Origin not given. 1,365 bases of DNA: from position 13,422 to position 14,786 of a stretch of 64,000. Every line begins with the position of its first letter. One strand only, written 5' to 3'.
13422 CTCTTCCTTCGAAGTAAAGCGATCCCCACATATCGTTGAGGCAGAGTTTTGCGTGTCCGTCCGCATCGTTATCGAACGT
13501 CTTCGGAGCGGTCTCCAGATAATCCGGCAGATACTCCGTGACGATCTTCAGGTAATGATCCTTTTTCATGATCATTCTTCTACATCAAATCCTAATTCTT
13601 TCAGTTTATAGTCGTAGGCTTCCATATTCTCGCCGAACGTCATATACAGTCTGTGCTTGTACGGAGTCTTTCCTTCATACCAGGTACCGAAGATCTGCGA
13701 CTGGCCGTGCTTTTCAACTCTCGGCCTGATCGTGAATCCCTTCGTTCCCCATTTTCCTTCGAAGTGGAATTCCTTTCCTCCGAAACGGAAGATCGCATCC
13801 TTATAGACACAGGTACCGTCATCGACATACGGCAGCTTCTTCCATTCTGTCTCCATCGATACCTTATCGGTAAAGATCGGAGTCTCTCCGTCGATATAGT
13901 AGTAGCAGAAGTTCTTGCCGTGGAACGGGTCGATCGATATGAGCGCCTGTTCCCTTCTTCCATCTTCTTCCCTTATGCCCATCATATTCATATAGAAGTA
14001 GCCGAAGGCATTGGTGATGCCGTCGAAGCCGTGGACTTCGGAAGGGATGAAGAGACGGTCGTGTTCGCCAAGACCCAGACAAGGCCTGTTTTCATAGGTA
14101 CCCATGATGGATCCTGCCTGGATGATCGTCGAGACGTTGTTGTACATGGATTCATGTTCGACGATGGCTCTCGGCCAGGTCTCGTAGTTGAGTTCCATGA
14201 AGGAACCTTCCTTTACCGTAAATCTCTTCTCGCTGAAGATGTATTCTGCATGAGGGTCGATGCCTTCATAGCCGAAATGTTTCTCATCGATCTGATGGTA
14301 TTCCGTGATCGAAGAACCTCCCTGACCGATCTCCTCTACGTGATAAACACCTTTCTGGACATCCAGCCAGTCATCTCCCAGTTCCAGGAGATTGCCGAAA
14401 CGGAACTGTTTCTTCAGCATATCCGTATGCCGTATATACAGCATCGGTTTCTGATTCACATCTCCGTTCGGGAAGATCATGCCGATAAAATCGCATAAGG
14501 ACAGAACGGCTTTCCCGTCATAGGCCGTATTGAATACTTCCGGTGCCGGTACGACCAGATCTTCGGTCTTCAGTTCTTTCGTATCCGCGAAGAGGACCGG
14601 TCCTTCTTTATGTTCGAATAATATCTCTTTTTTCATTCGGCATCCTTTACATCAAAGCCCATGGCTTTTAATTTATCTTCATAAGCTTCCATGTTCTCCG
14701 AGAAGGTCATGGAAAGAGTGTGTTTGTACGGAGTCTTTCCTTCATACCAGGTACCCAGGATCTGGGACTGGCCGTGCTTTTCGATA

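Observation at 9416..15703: Six paralogs form an uninterrupted, translationally coupled head-to-tail array bracketed by two GH1 genes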

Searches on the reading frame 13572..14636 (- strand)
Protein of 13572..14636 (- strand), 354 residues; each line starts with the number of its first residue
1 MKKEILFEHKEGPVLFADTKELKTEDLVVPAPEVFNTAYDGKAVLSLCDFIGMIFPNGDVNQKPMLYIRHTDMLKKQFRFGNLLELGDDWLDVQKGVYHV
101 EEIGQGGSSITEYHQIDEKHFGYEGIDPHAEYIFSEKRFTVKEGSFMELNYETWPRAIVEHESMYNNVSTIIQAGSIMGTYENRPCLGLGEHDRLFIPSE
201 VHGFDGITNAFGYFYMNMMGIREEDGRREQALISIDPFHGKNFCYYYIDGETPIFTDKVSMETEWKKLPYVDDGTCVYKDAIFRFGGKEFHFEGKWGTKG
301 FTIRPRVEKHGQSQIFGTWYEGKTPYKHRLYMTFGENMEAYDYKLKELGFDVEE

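Call 4: search_protein_families(library=pfam, proteins=[window:13572-14636:-], max_evalue=1)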
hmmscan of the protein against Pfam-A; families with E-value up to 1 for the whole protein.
window:13572-14636:- (354 aa): 1 family
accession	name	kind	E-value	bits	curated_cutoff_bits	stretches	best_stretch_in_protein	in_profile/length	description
PF13780.11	DUF4176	-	0.064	13.8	25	1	47-75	32-60/74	Domain of unknown function (DUF4176)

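Call 5: search_protein_families(library=ncbifam, proteins=[window:13572-14636:-], max_evalue=1)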
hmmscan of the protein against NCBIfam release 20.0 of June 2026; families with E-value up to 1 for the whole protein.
window:13572-14636:- (354 aa): 0 families

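Call 9: find_homologous_proteins(query=window:13572-14636:-)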
Query window:13572-14636:- (354 aa): 186 proteins with E <= 0.001 among 1974 candidates; the best 120 are listed.
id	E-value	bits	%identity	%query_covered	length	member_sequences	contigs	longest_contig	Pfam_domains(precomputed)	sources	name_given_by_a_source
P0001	1.4e-216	737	86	100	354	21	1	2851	-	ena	-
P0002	6.0e-209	712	84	99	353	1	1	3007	-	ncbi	-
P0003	9.8e-209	711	83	100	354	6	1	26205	-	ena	-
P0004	6.6e-206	702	82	100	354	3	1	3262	-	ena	-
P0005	4.4e-200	683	79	100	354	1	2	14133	-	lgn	-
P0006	1.1e-183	629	74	99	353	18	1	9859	-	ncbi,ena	-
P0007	8.3e-176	603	72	100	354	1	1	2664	-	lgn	-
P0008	2.2e-173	595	72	99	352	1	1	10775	-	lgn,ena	-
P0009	4.3e-169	581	69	100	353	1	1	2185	-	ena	-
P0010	2.7e-168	578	66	99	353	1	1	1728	-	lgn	-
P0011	1.6e-167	576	70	99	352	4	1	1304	-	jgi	jgi:hypothetical protein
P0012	3.4e-165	568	71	100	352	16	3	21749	-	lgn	-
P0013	5.8e-164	564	69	99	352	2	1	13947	-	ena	-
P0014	5.9e-163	560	66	99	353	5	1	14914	-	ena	-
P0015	2.8e-162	558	69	99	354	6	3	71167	-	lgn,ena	-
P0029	1.8e-139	483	58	99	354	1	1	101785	-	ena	-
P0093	1.6e-80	289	44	100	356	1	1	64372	-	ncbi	-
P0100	2.8e-78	282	44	93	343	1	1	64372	-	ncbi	-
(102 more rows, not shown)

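Call 13: find_related_loci(query=A2, collection=genome_contigs, flank=10000)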
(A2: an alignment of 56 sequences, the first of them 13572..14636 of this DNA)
Query A2 (354 aa) in genome_contigs; peptide patterns used: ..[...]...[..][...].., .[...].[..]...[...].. (x = any residue, [..] = any of these).
32 stretches matched a pattern; 27 encode a relative of the query (tblastn E <= 1e-3); 26 distinct loci.
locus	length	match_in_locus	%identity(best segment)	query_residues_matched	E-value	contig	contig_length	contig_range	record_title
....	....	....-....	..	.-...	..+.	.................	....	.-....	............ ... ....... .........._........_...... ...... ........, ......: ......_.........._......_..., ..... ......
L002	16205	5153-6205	66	1-352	3e-164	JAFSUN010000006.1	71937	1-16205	MAG: Erysipelotrichaceae bacterium isolate RGIG3486 Goat_Rumen.Co__c1247468, whole genome shotgun sequence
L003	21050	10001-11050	65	1-353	7e-159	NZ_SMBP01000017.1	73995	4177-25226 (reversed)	Longicatena caecimuris strain DSM 29481 Ga0244710_117, whole genome shotgun sequence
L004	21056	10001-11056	67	1-352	2e-157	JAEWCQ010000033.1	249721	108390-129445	MAG: Bacillota bacterium isolate OH_PBB_40 k127_283572, whole genome shotgun sequence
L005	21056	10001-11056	64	1-352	3e-153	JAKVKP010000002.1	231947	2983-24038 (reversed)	MAG: Streptococcaceae bacterium isolate UW_MP_STREP2_1 Ga0455792_000007, whole genome shotgun sequence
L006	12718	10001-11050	51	1-352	2e-112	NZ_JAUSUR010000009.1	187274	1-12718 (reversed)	Breznakia pachnodae strain DSM 16784 Ga0480556_09, whole genome shotgun sequence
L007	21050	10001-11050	47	1-352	3e-106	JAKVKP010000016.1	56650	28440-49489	MAG: Streptococcaceae bacterium isolate UW_MP_STREP2_1 Ga0455792_000107, whole genome shotgun sequence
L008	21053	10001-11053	47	1-352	5e-106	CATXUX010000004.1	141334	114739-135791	MAG TPA_asm: uncultured Lachnospiraceae bacterium isolate ERR9492500_bin.4_MetaWRAP_v1.3_MAG genome assembly, contig: ER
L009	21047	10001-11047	45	1-352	3e-94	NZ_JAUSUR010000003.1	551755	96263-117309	Breznakia pachnodae strain DSM 16784 Ga0480556_03, whole genome shotgun sequence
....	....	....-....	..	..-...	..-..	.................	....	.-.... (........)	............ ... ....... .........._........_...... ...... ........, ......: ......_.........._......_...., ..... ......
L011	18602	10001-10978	47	28-352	2e-90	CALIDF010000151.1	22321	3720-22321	MAG TPA_asm: uncultured Clostridia bacterium isolate ERR260206_bin.65_CONCOCT_v1.1_MAG genome assembly, contig: ERZ13099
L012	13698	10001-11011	45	2-352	7e-87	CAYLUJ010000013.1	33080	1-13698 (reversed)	MAG TPA_asm: uncultured Pelolinea sp. isolate SRP192927_co3_102 genome assembly, contig: NODE_2517_length_33080_cov_4.25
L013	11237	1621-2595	44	24-352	3e-83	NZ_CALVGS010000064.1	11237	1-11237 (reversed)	MAG: uncultured Traorella sp. isolate E0_FAY__bin194 E0_FAY__k127_675863, whole genome shotgun sequence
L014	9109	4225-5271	38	1-354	4e-68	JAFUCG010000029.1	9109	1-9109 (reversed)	MAG: Erysipelotrichaceae bacterium isolate RGIG4363 Roe_deer_Jejunum-3__c15698, whole genome shotgun sequence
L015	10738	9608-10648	37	1-352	6e-68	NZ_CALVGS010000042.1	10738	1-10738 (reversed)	MAG: uncultured Traorella sp. isolate E0_FAY__bin194 E0_FAY__k127_2327456, whole genome shotgun sequence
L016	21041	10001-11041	37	1-352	9e-68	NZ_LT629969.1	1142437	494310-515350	Traorella massiliensis strain Marseille-P3110T, whole genome shotgun sequence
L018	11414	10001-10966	36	32-352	2e-58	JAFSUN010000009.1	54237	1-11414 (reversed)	MAG: Erysipelotrichaceae bacterium isolate RGIG3486 Goat_Rumen.Co__c1468133, whole genome shotgun sequence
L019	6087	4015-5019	36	21-354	6e-57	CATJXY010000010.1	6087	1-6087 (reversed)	MAG: uncultured Erysipelotrichaceae bacterium isolate iMGMC-791_1678881711 genome assembly, contig: MegahitA5_147598, wh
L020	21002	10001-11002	37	23-352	2e-56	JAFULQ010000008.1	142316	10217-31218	MAG: Erysipelotrichaceae bacterium isolate RGIG4607 Roe_deer_Rectum-3__c145692, whole genome shotgun sequence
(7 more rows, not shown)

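Call 20: predict_structure(alignment_id=A2)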
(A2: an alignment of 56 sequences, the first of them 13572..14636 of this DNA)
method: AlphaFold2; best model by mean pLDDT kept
length: 354 residues; sequences in the alignment: 56
mean_pLDDT: 94.6   pTM: 0.92
mean pLDDT of the five models: 94.6, 94.5, 94.5, 94.1, 94.0
residues with pLDDT >= 90: 316; 70-90: 32; 50-70: 6; < 50: 0
segments of 3 or more residues with pLDDT < 50: none
pLDDT, mean of each block of 10 residues (from residue 1): 87 89 90 90 95 96 97 95 97 97 95 96 97 97 97 97 91 98 98 94 70 94 98 93 97 97 97 96 98 97 93 97 98 97 96 91
secondary structure, 60 per line:
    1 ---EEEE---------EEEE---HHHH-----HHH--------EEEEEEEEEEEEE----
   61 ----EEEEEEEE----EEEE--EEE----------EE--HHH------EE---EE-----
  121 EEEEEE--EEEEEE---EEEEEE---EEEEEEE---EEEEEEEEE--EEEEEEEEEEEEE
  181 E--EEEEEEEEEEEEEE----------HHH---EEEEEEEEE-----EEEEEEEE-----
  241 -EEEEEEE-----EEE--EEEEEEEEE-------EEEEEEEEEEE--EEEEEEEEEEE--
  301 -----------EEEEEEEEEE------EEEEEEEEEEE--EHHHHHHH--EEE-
elements in order: E4-7 E17-20 H24-27 E44-56 E65-72 E77-80 E83-85 E121-126 E129-134 E138-143 E147-153 E157-165 E168-181 E184-197 E214-222 E228-235 E242-248 E254-256 E259-267 E275-285 E288-298 E312-321 E328-338 H342-348 E351-353

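Call 22: fold_search(model_id=the predicted structure, library=pdb)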
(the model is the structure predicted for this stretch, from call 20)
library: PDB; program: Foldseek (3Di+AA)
matches with E <= 10: 683; with E <= 0.001: 16
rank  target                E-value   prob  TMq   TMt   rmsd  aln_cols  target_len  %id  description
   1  9fzn_B                1.3e-06  1.00  0.47  0.46   8.8       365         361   10  25-phosphosteroid lyase (25-PSL) (released 2026-01-14)
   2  9g4c_A                1.5e-06  1.00  0.44  0.44   9.5       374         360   11  25-phosphosteroid lyase + phosphate + desmost-1,4-diene-3-one (released 2026-01-28)
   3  6kbc                  1.6e-06  1.00  0.43  0.41  11.9       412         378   12  Crystal structure of CghA with Sch210972 (released 2020-06-24)
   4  9g2i_A                2.9e-06  1.00  0.45  0.44   8.2       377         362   11  25-phosphosteroid lyase + phosphate (released 2026-01-21)
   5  9fzn_A                3.9e-06  1.00  0.44  0.44   8.9       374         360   12  25-phosphosteroid lyase (25-PSL) (released 2026-01-14)
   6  6kaw                  4.8e-06  1.00  0.46  0.43  11.5       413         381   12  Crystal structure of CghA (released 2020-06-24)
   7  7dmo_B                1.2e-05  1.00  0.50  0.47   8.9       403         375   11  Crystal structures of two pericyclases catalyzing [4+2] cycloadditions (released 2021-10-06)
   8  7a0t_A                1.8e-05  1.00  0.41  0.44  11.0       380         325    9  Crystal structure of kievitone hydratase from Nectria haematococca (P21 SG) (released 2021-08-18)
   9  7dmn                  1.9e-05  1.00  0.49  0.47  12.5       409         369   10  Crystal structure of two pericyclases catalyzing [4+2] cycloaddition (released 2021-10-06)
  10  7e5v_A                6.2e-05  1.00  0.45  0.43   9.5       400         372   10  Crystal structure of Phm7 in complex with inhibitor (released 2021-06-30)
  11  7e22                  6.5e-05  1.00  0.49  0.48  12.4       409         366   11  Crystal structure of two pericyclases catalyzing [4+2] cycloaddition (released 2022-02-09)
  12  7e5t_D                1.2e-04  1.00  0.50  0.48   9.9       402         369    9  Crystal structure of Fsa2 (released 2021-06-30)
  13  7e5t_B                1.3e-04  1.00  0.39  0.38  13.9       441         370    8  Crystal structure of Fsa2 (released 2021-06-30)
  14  7e5u_A                1.7e-04  1.00  0.45  0.43   9.6       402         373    9  Crystal structure of Phm7 (released 2021-06-30)
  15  7a0t_B                2.1e-04  1.00  0.42  0.45  10.1       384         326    8  Crystal structure of kievitone hydratase from Nectria haematococca (P21 SG) (released 2021-08-18)
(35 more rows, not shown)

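Call 25: find_encoding_contigs(protein=window:13572-14636:-, flank=10000, max_places=6)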
Protein window:13572-14636:- (354 aa): no gene with exactly this product is on record in the collection.

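Call 32: find_encoding_contigs(protein=P0093, flank=10000, max_places=4)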
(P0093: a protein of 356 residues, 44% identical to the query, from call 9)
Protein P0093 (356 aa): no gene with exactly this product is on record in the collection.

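Call 33: search_protein_representatives(alignment_id=A2)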
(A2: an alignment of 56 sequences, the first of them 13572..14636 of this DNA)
Query: 56 sequences, 349 profile positions. Proteins with E-value up to 0.001 (for the whole library): 95; up to 1e-10: 73; up to 1e-30: 49. The best 95 are listed.
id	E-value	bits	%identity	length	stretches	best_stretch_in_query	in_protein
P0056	1.3e-151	521.3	-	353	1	1-349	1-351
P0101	5.2e-142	489.7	-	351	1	1-349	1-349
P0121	6.4e-134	463.1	-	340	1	12-348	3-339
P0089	1.9e-126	438.5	-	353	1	1-349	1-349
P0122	2.3e-120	418.5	-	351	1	1-349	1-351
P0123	9.7e-108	377.0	-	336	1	16-348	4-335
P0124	1.3e-103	363.4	-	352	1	16-349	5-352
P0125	9.7e-102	357.2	-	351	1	1-349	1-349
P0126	9.4e-101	354.0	-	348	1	16-349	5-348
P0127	5.3e-100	351.5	-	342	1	17-349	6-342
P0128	1.9e-98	346.4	-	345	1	21-349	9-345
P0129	1.1e-97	343.9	-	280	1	23-283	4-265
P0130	1.4e-97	343.5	-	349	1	38-349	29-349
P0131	1.1e-95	337.3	-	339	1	17-348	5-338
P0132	5.5e-95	335.0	-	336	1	17-348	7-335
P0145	1.1e-59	218.9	-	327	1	26-346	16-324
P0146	2.1e-55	204.8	-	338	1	13-347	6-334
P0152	7.9e-44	166.8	-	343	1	23-338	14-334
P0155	4.7e-38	147.8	-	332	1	16-343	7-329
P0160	2.8e-34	135.4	-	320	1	25-325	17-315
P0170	3.8e-28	115.2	-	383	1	19-327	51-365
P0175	3.0e-23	99.1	-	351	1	44-334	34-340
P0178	2.1e-16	76.6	-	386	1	82-293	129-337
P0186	8.4e-14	68.0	-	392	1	117-289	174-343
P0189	6.2e-12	61.9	-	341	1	129-291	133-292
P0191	3.8e-10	56.0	-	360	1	123-288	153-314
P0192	1.8e-09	53.8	-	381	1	113-292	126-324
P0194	5.5e-09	52.2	-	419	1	139-316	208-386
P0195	5.2e-08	49.0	-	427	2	60-230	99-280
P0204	3.6e-05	39.6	-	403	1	125-291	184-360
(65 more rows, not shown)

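Call 34: search_protein_families(library=pfam, proteins=[P0170, P0175, P0178, P0186, P0189, P0191, P0192, P0194, P0195, P0204], max_evalue=0.1)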
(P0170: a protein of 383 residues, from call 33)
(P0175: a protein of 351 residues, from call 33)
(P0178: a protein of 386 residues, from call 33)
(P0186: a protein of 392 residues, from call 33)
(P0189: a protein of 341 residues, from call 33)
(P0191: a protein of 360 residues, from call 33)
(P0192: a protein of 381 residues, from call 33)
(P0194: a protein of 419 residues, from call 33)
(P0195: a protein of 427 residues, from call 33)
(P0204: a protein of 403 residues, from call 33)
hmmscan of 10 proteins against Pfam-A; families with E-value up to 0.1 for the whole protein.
P0170 (383 aa): 0 families

P0175 (351 aa): 0 families

P0178 (386 aa): 0 families

P0186 (392 aa): 0 families

P0189 (341 aa): 0 families

P0191 (360 aa): 0 families

P0192 (381 aa): 0 families

P0194 (419 aa): 0 families

P0195 (427 aa): 0 families

P0204 (403 aa): 0 families

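Call 35: list_cluster_members(proteins=[P0093, P0100, P0001])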
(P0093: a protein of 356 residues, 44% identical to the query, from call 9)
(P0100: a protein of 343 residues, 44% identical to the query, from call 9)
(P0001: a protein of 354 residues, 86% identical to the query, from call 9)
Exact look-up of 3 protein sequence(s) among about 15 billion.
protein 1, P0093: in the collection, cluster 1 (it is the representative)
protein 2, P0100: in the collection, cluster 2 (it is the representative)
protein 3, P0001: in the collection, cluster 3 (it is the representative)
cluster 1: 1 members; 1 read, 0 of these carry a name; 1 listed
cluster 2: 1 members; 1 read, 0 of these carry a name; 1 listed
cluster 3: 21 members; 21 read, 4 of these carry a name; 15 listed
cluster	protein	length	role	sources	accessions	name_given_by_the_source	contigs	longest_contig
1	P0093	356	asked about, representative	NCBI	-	-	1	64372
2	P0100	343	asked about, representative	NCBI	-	-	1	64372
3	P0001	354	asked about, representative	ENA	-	-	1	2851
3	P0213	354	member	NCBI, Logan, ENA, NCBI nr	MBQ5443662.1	MAG: hypothetical protein IIU29_00630 [Erysipelotrichaceae bacterium] | hypothetical protein [Erysipelotrichaceae bacterium]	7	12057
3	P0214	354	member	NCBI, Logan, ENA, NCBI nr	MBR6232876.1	MAG: hypothetical protein IKQ98_03555 [Erysipelotrichaceae bacterium] | hypothetical protein [Erysipelotrichaceae bacterium]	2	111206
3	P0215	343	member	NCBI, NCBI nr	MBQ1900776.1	MAG: hypothetical protein II153_07670, partial [Erysipelotrichaceae bacterium] | hypothetical protein [Erysipelotrichaceae bacterium]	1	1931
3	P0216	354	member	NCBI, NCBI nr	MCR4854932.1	MAG: hypothetical protein K5908_02070 [Erysipelotrichaceae bacterium] | hypothetical protein [Erysipelotrichaceae bacterium]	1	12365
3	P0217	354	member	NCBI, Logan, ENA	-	-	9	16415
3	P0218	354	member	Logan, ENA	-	-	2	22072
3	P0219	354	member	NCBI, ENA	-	-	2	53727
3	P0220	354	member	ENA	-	-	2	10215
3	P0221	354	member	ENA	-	-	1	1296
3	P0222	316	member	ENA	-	-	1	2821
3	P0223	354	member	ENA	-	-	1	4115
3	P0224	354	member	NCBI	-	-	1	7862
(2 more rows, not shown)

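Call 36: find_encoding_contigs(protein=P0003, flank=10000, max_places=3)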
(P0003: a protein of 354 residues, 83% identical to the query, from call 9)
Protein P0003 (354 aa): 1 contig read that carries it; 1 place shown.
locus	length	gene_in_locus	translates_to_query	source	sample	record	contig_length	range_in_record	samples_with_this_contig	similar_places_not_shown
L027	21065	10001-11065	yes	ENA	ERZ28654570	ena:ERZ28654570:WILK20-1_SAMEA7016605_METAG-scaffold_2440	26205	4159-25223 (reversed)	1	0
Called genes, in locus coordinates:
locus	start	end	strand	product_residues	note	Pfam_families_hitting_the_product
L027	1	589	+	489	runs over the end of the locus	PF12849:PBP_like_2, PF13531:SBP_bac_11 (weak)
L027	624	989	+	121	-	PF17428:DUF5412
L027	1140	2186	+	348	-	PF02661:Fic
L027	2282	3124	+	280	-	PF00702:Hydrolase (faint), PF05116:S6PP (faint), PF08282:Hydrolase_3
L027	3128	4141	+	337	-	-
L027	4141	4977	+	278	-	PF00106:adh_short, PF01370:Epimerase (weak), PF02737:3HCDH_N (faint), PF08659:KR (weak), PF13561:adh_short_C2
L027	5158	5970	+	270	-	PF03123:CAT_RBD, PF00874:PRD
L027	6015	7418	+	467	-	PF00367:PTS_EIIB, PF02378:PTS_EIIC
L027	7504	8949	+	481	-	PF00232:Glyco_hydro_1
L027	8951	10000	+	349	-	-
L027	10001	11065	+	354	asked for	-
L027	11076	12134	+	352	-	-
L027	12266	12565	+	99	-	-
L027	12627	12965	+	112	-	-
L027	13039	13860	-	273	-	PF01048:PNP_UDP_1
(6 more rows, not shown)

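Call 37: find_encoding_contigs(protein=P0005, flank=10000, max_places=3)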
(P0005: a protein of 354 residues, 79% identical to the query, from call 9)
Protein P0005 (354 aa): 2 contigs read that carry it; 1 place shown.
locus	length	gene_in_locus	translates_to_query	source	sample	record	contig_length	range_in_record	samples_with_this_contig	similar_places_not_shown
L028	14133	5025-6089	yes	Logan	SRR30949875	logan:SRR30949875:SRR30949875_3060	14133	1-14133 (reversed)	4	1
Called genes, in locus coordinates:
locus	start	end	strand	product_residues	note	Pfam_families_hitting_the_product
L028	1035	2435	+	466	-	PF00367:PTS_EIIB, PF02378:PTS_EIIC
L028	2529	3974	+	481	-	PF00232:Glyco_hydro_1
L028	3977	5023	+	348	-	-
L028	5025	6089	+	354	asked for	-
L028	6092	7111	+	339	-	-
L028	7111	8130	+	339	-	-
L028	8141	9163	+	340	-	-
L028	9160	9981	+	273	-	PF00106:adh_short, PF08659:KR (faint), PF13561:adh_short_C2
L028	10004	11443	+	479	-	PF00232:Glyco_hydro_1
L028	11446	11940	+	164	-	PF00358:PTS_EIIA_1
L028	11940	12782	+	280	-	PF00702:Hydrolase (faint), PF05116:S6PP (faint), PF08282:Hydrolase_3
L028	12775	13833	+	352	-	-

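Call 38: find_encoding_contigs(protein=P0029, flank=10000, max_places=3)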
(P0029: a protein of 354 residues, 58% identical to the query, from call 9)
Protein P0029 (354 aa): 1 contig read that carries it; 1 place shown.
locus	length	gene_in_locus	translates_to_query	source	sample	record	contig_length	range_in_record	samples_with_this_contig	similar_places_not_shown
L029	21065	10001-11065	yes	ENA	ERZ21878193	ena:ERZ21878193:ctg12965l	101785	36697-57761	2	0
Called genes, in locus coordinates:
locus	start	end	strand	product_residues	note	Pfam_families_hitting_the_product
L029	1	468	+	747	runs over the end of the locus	PF00330:Aconitase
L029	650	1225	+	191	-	-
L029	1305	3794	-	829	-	PF00403:HMA, PF00122:E1-E2_ATPase, PF00702:Hydrolase, PF08282:Hydrolase_3 (faint), PF00403:HMA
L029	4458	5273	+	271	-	PF03123:CAT_RBD, PF00874:PRD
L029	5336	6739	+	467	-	PF00367:PTS_EIIB, PF02378:PTS_EIIC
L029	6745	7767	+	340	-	-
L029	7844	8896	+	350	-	-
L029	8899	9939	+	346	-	-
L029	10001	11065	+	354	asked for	-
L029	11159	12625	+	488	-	PF00232:Glyco_hydro_1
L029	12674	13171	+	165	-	PF00358:PTS_EIIA_1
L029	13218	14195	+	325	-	PF01408:GFO_IDH_MocA, PF22725:GFO_IDH_MocA_C3 (weak), PF02894:GFO_IDH_MocA_C (weak)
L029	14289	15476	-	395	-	PF01098:FTSW_RODA_SPOVE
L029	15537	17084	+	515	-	-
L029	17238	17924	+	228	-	-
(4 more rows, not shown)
